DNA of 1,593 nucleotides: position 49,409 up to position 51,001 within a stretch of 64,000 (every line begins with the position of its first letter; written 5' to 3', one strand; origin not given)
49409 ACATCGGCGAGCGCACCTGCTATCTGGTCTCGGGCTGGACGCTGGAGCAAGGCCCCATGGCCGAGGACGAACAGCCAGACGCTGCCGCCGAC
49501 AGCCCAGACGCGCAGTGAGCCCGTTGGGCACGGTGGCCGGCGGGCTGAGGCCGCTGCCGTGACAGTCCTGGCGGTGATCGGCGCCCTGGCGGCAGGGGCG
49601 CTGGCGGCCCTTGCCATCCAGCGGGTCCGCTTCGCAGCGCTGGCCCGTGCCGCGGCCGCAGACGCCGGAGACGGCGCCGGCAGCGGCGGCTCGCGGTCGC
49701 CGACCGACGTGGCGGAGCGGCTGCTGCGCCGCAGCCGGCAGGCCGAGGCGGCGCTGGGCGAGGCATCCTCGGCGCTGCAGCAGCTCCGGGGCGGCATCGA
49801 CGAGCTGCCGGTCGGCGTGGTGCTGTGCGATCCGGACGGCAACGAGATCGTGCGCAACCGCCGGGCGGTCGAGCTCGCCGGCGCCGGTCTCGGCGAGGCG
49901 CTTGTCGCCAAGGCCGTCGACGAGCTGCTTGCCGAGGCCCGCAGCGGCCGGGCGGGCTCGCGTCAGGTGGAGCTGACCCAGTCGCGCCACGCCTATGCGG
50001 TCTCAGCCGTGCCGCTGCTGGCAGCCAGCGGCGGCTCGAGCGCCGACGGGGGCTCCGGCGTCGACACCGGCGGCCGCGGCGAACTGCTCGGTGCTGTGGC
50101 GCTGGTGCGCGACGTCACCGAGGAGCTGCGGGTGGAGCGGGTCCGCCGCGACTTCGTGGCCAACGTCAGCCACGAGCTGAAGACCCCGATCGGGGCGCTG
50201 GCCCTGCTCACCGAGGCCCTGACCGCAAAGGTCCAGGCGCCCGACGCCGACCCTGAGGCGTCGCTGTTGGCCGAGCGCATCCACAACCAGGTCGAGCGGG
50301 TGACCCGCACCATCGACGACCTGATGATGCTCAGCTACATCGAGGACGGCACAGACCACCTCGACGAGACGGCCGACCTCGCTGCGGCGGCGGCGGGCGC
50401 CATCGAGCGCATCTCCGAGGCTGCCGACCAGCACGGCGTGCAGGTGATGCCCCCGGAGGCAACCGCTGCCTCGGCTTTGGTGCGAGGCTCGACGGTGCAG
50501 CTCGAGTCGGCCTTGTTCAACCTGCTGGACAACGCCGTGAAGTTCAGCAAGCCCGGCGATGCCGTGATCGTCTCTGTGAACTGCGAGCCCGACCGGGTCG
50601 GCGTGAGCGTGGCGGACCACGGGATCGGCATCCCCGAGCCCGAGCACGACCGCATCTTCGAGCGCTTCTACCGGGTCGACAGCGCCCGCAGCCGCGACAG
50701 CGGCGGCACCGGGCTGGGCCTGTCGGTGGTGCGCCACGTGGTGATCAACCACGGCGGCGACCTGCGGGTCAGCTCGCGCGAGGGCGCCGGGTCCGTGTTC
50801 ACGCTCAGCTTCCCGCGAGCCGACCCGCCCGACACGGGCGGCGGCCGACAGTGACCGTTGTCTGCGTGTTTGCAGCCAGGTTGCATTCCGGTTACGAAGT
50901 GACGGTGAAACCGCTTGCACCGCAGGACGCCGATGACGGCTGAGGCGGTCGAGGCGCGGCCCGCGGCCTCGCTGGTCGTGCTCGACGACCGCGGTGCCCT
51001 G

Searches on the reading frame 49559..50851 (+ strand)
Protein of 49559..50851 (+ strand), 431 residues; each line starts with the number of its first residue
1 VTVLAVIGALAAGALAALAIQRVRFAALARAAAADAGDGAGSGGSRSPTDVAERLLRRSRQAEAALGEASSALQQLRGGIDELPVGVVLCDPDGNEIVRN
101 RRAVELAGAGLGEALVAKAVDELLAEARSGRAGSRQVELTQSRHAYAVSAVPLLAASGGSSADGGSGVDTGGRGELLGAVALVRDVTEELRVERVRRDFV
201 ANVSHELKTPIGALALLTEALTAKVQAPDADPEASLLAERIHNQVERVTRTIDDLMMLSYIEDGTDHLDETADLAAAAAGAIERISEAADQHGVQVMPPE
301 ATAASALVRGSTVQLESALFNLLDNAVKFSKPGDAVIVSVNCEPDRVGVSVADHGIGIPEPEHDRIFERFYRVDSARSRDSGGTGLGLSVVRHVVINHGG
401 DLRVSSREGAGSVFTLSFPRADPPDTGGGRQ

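Call 49: search_protein_families(library=ncbifam, proteins=[window:49559-50851:+], max_evalue=1e-10)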
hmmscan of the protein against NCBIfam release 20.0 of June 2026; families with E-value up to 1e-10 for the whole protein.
window:49559-50851:+ (431 aa): 65 families (the best 25 are shown)
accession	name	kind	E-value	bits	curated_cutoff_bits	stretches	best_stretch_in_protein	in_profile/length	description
NF046044.1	PnpS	equivalog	9.2e-69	232.3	400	1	59-419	40-390/390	two-component system histidine kinase PnpS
TIGR02966.1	phoR_proteo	equivalog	2.2e-67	227.4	334.2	1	72-418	4-333/333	phosphate regulon sensor histidine kinase PhoR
NF033092.0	HK_WalK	equivalog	6.1e-58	196.8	725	1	172-419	348-593/594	cell wall metabolism sensor histidine kinase WalK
NF041735.1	hist_kin_RppB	equivalog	4e-46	157.7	400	1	197-419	217-438/438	two-component system sensor histidine kinase RppB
NF040691.1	MtrAB_MtrB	equivalog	6.7e-46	157.3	450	1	188-421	263-493/507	MtrAB system histidine kinase MtrB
NF008235.0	PRK11006.1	equivalog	2.5e-42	145.2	390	1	181-419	189-422/431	phosphate regulon sensor histidine kinase PhoR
NF033093.1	HK_VicK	exception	3e-42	144.8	680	1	176-420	189-435/448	cell wall metabolism sensor histidine kinase VicK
NF047874.1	MASE3_PAS_HK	subfamily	7.1e-42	144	560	1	184-420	386-625/655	MASE3 domain-containing sensor histidine kinase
TIGR01386.1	cztS_silS_copS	subfamily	6.9e-41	140.7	292.55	1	197-419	242-457/457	heavy metal sensor histidine kinase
NF008312.0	PRK11100.1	equivalog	3e-39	135.2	356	1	195-421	255-475/477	two-component system sensor histidine kinase CreC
NF053855.1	HisKinPhoRBctds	equivalog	4.6e-37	127.7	500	1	183-417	348-580/583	two-component system sensor histidine kinase PhoR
NF007007.0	PRK09470.1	equivalog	2.3e-35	122.4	486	1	196-418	245-457/463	envelope stress sensor histidine kinase CpxA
NF041947.1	LuxQ_Vibrio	equivalog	5.3e-34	117.2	1200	1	192-419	468-695/843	quorum-sensing autoinducer 2 sensor kinase/phosphatase LuxQ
NF012163.2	BaeS_SmeS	equivalog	4.4e-33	114.9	500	1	192-406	236-444/457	sensor histidine kinase efflux regulator BaeS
TIGR02956.1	TMAO_torS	equivalog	1.3e-30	106.3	676.5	1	193-419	461-681/967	TMAO reductase system sensor histidine kinase/response regulator TorS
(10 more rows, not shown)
